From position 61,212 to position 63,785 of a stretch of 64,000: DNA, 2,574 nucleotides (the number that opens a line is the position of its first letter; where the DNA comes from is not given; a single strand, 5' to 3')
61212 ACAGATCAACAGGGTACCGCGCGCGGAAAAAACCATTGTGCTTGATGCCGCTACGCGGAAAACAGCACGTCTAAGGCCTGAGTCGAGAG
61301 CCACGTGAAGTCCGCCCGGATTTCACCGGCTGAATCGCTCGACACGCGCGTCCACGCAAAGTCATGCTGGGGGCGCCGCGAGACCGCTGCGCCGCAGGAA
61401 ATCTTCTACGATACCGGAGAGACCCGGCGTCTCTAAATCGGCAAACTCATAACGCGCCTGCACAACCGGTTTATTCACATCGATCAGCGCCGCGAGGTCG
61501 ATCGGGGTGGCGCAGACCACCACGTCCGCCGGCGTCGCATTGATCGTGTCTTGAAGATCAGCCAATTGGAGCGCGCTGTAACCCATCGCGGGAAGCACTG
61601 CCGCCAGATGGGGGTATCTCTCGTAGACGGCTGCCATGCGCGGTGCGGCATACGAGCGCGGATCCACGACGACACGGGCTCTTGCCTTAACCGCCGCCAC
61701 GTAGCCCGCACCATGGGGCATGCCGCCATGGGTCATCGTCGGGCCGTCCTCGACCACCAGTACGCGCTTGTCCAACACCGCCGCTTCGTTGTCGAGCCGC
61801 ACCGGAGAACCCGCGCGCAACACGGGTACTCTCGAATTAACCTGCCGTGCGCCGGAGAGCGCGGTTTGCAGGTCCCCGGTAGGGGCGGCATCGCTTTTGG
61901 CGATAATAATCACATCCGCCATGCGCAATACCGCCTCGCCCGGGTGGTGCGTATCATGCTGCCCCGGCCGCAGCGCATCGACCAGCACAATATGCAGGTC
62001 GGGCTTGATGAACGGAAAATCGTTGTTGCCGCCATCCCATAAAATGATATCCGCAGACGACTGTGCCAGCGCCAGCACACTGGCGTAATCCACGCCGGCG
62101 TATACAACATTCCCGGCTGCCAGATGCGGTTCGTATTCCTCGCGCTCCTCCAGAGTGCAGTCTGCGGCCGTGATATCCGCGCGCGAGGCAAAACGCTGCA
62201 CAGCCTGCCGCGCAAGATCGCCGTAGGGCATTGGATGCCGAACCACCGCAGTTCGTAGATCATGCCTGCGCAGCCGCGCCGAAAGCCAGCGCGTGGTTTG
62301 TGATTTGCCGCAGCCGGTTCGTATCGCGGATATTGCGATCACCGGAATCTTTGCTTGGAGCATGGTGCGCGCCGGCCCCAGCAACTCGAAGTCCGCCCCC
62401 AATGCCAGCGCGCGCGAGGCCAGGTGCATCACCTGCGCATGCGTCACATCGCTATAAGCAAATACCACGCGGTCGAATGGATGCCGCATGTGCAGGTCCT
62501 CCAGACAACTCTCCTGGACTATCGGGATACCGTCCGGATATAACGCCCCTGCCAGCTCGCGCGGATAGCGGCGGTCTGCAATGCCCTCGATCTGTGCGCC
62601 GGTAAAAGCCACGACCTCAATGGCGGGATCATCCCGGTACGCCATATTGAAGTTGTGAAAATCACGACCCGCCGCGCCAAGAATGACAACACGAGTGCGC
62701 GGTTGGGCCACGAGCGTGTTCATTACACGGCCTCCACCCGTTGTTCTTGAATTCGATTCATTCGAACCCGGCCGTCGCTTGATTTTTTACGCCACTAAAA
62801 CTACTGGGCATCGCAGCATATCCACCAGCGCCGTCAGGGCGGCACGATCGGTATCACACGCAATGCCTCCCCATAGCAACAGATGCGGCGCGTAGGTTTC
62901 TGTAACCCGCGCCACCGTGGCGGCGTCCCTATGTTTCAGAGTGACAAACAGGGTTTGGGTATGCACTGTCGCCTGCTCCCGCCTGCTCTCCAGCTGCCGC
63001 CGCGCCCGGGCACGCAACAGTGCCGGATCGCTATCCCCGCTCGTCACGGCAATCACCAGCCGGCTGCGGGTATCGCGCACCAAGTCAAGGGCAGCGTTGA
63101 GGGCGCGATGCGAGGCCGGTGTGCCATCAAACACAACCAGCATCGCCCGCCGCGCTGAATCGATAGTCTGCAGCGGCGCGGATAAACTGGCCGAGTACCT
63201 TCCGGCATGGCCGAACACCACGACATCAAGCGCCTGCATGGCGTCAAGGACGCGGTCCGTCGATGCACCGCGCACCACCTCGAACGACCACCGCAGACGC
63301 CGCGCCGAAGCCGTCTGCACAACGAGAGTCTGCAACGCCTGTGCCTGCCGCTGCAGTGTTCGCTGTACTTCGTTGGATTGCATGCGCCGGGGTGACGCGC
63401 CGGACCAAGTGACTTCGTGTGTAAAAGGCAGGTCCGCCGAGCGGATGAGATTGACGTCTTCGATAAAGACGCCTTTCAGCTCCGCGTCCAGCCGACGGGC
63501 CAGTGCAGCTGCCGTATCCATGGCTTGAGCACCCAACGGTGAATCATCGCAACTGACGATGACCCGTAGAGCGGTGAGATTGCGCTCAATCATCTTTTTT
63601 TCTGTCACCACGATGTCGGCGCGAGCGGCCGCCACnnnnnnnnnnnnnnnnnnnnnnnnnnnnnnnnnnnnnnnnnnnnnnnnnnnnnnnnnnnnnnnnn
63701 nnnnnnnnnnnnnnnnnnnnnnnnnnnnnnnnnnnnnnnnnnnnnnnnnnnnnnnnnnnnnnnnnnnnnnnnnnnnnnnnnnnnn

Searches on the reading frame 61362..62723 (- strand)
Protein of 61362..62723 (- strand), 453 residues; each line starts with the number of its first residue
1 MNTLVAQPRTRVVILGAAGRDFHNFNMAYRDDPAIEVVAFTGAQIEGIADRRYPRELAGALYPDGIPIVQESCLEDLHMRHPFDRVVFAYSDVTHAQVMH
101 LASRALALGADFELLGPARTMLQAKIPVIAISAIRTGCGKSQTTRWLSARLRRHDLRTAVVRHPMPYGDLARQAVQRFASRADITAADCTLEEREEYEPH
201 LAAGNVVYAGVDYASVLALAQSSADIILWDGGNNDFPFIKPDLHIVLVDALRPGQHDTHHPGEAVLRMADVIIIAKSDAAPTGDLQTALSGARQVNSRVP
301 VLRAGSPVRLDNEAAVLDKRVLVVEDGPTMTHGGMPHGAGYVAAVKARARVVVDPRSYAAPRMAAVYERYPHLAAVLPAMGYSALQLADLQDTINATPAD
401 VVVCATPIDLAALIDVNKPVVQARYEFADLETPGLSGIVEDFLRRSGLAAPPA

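Call 11: search_protein_families(library=pfam, proteins=[window:61362-62723:-])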
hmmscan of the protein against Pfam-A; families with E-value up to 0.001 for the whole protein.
window:61362-62723:- (453 aa): 1 family
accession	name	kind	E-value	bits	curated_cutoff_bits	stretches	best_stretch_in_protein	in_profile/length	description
PF02606.20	LpxK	-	0.00029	20.5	27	1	122-282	31-192/328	Tetraacyldisaccharide-1-P 4'-kinase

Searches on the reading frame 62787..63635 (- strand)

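Call 26: search_protein_families(library=pfam, proteins=[window:62787-63635:-])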
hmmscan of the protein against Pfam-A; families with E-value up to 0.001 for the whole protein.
window:62787-63635:- (282 aa): 1 family
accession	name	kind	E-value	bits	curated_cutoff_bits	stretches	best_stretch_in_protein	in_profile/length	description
PF00582.32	Usp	-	1.8e-06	29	24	0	163-227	3-69/141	Universal stress protein family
